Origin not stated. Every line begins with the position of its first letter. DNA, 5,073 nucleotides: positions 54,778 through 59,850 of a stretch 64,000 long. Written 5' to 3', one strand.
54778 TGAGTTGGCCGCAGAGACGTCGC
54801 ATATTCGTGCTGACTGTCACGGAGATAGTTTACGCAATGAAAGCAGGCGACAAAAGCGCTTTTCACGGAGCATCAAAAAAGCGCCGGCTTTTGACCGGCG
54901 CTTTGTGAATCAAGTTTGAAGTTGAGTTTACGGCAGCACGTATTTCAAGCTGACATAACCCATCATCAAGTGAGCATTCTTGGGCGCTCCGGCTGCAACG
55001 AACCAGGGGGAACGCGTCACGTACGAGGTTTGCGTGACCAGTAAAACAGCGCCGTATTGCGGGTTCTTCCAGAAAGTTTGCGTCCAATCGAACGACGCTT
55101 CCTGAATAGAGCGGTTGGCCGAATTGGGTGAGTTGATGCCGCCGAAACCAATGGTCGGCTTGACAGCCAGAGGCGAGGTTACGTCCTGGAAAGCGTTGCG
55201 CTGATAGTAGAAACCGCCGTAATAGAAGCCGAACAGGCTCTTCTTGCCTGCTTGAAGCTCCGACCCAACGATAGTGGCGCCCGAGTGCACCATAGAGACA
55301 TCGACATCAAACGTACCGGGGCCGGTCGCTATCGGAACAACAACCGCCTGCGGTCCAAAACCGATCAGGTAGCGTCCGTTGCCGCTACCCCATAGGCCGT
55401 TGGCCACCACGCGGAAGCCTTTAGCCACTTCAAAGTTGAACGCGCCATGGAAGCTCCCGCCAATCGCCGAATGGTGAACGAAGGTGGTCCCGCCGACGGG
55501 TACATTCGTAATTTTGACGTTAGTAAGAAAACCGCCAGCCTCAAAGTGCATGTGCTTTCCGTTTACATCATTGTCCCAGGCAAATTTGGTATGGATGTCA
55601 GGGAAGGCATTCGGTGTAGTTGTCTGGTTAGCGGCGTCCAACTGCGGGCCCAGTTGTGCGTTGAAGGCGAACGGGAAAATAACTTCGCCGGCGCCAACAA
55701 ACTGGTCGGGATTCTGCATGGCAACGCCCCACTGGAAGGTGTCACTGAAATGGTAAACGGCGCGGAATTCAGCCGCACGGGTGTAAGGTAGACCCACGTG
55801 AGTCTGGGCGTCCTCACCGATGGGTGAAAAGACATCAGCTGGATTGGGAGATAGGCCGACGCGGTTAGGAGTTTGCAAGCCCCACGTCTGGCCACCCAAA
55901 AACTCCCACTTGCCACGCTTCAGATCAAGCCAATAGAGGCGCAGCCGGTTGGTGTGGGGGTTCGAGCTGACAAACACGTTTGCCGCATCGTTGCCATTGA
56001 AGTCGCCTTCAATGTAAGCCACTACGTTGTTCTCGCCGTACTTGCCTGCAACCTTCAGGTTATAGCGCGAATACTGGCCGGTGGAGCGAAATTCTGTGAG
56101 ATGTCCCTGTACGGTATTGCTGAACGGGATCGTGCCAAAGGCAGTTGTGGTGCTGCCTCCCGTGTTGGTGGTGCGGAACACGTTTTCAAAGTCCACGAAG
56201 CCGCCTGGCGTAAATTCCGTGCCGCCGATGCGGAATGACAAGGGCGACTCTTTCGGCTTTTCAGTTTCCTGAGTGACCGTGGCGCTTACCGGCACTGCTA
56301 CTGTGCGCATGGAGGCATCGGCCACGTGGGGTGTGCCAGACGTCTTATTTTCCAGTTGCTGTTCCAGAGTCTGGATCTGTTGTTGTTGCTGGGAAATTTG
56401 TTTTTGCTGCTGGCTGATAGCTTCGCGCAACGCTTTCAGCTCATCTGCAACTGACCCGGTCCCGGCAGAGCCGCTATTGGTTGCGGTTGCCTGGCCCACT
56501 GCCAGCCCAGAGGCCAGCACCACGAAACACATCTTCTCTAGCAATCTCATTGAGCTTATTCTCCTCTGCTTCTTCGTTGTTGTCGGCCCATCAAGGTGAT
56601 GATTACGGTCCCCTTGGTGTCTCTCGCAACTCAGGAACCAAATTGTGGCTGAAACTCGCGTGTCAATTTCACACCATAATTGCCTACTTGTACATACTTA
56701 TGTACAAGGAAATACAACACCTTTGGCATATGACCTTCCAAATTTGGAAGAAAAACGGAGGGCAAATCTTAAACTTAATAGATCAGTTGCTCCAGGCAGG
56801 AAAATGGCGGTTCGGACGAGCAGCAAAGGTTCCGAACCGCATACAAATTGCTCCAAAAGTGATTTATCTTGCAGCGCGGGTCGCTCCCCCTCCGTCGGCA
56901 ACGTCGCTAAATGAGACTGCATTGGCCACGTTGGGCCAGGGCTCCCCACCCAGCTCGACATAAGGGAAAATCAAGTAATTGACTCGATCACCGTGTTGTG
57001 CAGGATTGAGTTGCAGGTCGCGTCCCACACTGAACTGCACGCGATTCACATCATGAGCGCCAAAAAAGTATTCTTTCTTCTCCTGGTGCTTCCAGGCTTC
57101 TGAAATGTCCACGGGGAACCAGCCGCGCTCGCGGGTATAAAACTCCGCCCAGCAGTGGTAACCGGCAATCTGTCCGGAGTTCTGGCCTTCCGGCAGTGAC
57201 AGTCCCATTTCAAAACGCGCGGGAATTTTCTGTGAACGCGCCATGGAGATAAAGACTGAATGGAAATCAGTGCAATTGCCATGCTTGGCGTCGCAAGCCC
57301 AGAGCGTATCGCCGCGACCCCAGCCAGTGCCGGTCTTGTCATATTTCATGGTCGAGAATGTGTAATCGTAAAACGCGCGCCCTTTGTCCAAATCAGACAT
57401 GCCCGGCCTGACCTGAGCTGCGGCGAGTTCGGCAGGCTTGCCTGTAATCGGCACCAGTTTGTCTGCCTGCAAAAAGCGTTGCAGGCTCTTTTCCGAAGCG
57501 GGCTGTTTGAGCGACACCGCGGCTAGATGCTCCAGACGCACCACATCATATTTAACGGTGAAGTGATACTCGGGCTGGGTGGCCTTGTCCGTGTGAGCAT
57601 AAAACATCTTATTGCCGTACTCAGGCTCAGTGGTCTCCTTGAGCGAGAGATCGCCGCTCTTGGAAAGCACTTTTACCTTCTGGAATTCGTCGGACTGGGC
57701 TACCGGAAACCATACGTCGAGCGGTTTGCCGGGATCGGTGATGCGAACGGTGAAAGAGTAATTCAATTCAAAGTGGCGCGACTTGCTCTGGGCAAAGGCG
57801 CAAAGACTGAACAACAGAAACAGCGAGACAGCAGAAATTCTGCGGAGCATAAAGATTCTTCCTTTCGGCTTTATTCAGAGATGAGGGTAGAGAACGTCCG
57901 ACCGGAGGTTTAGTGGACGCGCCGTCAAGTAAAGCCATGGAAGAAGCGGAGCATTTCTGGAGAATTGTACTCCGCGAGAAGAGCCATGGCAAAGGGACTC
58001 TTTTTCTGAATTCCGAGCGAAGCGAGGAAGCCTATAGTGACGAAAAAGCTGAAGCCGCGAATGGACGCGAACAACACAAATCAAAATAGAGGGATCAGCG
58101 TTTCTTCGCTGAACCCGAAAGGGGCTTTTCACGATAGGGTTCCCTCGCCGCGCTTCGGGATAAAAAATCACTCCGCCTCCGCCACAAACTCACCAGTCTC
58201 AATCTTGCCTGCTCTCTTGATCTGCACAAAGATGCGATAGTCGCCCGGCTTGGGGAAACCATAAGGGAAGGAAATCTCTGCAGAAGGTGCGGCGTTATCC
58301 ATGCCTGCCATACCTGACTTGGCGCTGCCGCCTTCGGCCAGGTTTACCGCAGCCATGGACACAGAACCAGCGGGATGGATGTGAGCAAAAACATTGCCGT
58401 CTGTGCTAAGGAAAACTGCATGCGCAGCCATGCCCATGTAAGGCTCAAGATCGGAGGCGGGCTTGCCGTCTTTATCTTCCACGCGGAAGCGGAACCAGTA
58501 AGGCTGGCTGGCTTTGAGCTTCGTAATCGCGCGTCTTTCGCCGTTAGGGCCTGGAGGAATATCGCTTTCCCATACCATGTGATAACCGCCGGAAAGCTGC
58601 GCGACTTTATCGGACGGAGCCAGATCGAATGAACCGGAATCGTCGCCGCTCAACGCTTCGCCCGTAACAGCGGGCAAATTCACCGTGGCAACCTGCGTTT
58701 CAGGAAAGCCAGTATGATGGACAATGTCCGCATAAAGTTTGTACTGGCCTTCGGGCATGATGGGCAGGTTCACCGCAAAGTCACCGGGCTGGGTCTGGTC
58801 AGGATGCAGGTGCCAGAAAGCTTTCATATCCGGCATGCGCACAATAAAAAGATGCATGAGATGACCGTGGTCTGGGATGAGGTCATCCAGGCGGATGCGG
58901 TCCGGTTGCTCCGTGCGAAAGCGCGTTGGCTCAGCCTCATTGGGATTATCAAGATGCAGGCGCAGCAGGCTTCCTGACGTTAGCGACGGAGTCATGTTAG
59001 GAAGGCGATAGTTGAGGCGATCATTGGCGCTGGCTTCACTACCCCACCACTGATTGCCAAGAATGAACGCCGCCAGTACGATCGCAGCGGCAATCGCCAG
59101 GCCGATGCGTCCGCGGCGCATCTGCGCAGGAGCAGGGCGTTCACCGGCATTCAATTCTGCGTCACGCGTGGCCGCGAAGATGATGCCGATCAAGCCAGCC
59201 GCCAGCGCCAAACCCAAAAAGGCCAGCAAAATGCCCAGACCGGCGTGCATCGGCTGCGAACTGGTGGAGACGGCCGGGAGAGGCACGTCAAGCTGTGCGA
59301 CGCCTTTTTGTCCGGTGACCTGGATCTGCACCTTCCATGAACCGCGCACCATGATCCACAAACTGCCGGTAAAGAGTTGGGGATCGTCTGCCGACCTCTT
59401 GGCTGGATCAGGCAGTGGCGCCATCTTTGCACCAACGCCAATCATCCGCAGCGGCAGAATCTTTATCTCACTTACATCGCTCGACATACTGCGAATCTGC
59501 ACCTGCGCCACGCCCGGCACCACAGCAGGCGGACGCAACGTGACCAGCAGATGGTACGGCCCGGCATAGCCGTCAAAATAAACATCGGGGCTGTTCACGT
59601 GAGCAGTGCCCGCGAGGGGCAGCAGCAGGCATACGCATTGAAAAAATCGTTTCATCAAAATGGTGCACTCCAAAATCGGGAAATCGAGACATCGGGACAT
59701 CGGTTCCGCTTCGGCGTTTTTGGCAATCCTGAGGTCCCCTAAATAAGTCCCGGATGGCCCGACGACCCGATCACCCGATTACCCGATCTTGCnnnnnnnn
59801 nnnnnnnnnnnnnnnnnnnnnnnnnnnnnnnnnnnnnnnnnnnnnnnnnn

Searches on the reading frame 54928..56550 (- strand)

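Call 3: search_protein_families(library=pfam, proteins=[window:54928-56550:-], max_evalue=0.1)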
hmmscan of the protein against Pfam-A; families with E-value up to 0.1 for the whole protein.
window:54928-56550:- (540 aa): 8 families
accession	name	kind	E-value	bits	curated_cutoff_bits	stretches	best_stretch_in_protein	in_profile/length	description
PF04102.17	SlyX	-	0.0033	18.5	30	1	36-72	17-53/67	SlyX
PF07996.16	T4SS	-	0.0063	17.3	24.7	1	43-87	15-64/197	Type IV secretion system proteins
PF18595.6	Nuf2_DHR10-like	-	0.0086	16.6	28.4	1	35-70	56-91/117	Nuf2, DHR10-like domain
PF01601.21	CoV_S2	-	0.014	14.5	40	1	32-69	220-257/521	Coronavirus spike glycoprotein S2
PF11932.13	DUF3450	-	0.021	14.5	32.6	1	32-69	54-91/241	Protein of unknown function (DUF3450)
PF07544.18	Med9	-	0.022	15.3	26.9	1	30-70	27-70/80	RNA polymerase II transcription mediator complex subunit 9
PF02050.21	FliJ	-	0.027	15.2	28.4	1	27-69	37-78/123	Flagellar FliJ protein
PF10186.14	ATG14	-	0.091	12.3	33.2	0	27-71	67-111/347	Vacuolar sorting 38 and autophagy-related subunit 14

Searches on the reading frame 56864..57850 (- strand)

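Call 3: search_protein_families(library=pfam, proteins=[window:56864-57850:-], max_evalue=0.1)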
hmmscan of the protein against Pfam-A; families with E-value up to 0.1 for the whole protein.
window:56864-57850:- (328 aa): 1 family
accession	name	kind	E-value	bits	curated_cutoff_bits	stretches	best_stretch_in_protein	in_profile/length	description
PF01841.26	Transglut_core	-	4e-25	88.6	23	1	142-248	3-107/108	Transglutaminase-like superfamily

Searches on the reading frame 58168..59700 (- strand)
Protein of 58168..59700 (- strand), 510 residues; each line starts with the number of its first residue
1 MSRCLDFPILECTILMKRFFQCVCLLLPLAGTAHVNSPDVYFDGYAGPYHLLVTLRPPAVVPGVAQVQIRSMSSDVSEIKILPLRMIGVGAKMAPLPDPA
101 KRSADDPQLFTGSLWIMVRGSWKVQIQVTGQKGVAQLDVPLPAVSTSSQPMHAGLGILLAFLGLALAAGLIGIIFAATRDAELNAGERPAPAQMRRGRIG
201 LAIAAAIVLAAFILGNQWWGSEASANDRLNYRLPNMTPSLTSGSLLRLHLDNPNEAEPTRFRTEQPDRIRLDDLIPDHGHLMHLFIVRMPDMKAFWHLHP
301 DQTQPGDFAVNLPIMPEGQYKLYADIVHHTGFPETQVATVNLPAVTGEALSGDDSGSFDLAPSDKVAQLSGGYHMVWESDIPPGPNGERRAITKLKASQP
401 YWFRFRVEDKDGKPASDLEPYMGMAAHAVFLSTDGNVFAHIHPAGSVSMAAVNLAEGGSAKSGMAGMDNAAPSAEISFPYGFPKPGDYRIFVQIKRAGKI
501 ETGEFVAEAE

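Call 3: search_protein_families(library=pfam, proteins=[window:58168-59700:-], max_evalue=0.1)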
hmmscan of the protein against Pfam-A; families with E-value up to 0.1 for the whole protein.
window:58168-59700:- (510 aa): 0 families

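Call 4: search_protein_families(library=ncbifam, proteins=[window:58168-59700:-], max_evalue=0.1)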
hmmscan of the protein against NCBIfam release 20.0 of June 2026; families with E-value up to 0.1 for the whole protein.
window:58168-59700:- (510 aa): 1 family
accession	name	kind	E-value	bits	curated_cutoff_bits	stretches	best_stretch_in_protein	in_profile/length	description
NF041501.1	cola_mem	domain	0.054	12.5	150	1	154-214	95-154/312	FGLLP motif-containing membrane protein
